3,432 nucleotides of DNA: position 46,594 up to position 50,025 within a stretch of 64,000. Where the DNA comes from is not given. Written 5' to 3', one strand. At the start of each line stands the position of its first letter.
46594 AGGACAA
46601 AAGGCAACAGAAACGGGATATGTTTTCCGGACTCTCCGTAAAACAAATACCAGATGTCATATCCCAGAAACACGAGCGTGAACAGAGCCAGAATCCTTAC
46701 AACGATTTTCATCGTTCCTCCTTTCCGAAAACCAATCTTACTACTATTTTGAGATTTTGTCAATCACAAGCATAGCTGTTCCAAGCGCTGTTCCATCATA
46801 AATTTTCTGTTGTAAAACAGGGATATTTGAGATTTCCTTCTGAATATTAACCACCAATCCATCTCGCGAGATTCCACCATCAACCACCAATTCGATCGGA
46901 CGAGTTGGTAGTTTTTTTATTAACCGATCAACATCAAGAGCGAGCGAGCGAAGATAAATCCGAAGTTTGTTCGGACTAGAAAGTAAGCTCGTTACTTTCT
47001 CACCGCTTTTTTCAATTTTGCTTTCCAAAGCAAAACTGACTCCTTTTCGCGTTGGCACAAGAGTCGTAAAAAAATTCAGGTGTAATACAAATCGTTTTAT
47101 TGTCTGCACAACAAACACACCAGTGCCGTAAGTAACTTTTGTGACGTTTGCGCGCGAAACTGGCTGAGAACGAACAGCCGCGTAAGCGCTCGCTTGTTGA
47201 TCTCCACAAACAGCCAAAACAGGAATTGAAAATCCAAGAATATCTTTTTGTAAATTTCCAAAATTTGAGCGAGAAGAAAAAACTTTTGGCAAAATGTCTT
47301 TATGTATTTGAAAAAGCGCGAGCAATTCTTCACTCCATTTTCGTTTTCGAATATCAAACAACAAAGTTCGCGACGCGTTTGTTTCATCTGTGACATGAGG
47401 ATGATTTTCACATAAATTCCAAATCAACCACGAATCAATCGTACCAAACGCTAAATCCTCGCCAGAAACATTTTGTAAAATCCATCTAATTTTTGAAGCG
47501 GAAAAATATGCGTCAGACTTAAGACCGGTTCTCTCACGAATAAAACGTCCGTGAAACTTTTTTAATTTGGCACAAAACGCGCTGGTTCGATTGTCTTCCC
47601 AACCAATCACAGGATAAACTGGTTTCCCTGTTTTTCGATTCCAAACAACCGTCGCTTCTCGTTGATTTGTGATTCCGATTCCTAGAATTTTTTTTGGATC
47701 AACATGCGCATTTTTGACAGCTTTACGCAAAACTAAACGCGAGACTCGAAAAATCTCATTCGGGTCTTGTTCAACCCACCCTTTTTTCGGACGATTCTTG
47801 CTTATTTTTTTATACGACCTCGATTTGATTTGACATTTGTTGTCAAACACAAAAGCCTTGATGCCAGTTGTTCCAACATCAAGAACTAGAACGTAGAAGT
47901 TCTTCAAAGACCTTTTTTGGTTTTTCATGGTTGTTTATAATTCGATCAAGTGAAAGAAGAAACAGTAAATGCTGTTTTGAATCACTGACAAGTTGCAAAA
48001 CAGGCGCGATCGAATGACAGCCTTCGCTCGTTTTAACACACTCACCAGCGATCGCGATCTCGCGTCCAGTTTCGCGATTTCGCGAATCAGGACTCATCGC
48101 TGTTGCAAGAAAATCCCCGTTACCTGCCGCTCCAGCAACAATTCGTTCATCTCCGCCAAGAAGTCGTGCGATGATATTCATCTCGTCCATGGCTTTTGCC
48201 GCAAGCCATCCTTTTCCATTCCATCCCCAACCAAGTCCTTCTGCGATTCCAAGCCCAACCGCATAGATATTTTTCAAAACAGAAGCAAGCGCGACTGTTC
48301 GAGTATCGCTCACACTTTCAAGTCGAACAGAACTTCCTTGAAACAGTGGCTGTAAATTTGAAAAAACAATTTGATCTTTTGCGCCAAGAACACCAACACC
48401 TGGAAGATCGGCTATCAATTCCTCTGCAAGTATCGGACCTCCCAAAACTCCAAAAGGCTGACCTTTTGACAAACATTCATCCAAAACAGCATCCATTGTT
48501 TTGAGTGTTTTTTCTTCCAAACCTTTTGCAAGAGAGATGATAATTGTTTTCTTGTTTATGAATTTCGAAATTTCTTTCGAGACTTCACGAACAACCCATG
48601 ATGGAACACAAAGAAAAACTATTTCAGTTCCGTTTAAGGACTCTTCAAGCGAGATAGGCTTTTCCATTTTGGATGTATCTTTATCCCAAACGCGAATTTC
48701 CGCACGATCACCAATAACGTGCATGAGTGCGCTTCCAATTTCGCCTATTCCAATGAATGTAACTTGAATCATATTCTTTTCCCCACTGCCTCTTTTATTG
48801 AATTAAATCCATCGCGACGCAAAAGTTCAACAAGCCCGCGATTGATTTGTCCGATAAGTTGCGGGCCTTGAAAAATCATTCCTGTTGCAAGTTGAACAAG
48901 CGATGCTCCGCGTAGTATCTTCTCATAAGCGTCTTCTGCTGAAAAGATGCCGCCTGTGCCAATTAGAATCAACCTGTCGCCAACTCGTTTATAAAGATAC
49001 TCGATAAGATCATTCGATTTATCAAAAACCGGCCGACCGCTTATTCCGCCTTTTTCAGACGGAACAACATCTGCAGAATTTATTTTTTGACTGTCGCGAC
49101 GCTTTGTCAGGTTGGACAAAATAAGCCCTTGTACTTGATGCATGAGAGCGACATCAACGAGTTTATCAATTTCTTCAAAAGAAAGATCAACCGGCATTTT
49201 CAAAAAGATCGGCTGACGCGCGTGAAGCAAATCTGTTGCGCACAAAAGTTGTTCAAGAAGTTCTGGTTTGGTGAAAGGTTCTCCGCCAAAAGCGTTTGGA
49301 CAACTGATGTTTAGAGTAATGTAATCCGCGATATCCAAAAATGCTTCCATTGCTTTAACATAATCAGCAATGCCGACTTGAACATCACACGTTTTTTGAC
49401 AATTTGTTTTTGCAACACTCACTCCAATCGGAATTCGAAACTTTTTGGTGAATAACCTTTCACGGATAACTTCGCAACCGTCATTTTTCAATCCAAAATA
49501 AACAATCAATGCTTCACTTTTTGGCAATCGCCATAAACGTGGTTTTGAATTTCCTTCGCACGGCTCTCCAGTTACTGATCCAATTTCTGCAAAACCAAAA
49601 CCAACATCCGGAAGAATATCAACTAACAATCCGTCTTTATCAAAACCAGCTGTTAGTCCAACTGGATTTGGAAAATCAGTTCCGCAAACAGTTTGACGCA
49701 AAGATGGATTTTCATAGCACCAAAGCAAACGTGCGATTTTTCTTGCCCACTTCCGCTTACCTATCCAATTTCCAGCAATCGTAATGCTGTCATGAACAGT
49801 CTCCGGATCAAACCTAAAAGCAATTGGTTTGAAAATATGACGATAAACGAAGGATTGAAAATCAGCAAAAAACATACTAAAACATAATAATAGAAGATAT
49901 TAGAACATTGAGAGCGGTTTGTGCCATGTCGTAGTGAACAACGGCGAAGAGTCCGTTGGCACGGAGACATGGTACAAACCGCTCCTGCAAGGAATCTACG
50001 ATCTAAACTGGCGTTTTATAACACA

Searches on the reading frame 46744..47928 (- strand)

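Call 77: search_protein_families(library=pfam, proteins=[window:46744-47928:-], max_evalue=0.00001)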
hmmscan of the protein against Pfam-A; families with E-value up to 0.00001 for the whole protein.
window:46744-47928:- (394 aa): 1 family
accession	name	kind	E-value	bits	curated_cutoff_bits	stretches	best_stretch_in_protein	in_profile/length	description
PF00370.27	FGGY_N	-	7.4e-65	219.4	28.8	1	12-248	1-243/245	FGGY family of carbohydrate kinases, N-terminal domain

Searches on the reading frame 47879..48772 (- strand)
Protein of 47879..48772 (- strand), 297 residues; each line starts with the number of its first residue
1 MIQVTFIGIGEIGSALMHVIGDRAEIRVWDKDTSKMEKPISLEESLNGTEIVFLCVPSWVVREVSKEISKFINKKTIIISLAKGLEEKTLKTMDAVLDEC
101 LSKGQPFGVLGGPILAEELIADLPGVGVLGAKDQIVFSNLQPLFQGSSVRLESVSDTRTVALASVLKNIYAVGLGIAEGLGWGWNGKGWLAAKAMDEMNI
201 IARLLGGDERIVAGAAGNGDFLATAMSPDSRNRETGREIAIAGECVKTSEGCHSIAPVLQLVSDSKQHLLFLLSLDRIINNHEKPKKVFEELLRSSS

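Call 77: search_protein_families(library=pfam, proteins=[window:47879-48772:-], max_evalue=0.00001)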
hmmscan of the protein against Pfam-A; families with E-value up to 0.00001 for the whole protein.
window:47879-48772:- (297 aa): 3 families
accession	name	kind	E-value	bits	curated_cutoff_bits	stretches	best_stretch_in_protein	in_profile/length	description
PF07479.19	NAD_Gly3P_dh_C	-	8.1e-24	84.9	25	1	156-289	1-141/142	NAD-dependent glycerol-3-phosphate dehydrogenase C-terminus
PF01210.29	NAD_Gly3P_dh_N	-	5.2e-22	79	23.1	1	41-134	62-155/158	NAD-dependent glycerol-3-phosphate dehydrogenase N-terminus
PF03807.23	F420_oxidored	-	6.9e-06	27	21.6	0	4-83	2-93/94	NADP oxidoreductase coenzyme F420-dependent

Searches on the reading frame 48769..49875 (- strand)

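Call 77: search_protein_families(library=pfam, proteins=[window:48769-49875:-], max_evalue=0.00001)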
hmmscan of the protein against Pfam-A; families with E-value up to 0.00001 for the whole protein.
window:48769-49875:- (368 aa): 1 family
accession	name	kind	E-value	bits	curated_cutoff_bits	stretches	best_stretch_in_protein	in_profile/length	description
PF01180.27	DHO_dh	-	4.3e-65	220.2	27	1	59-352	2-291/291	Dihydroorotate dehydrogenase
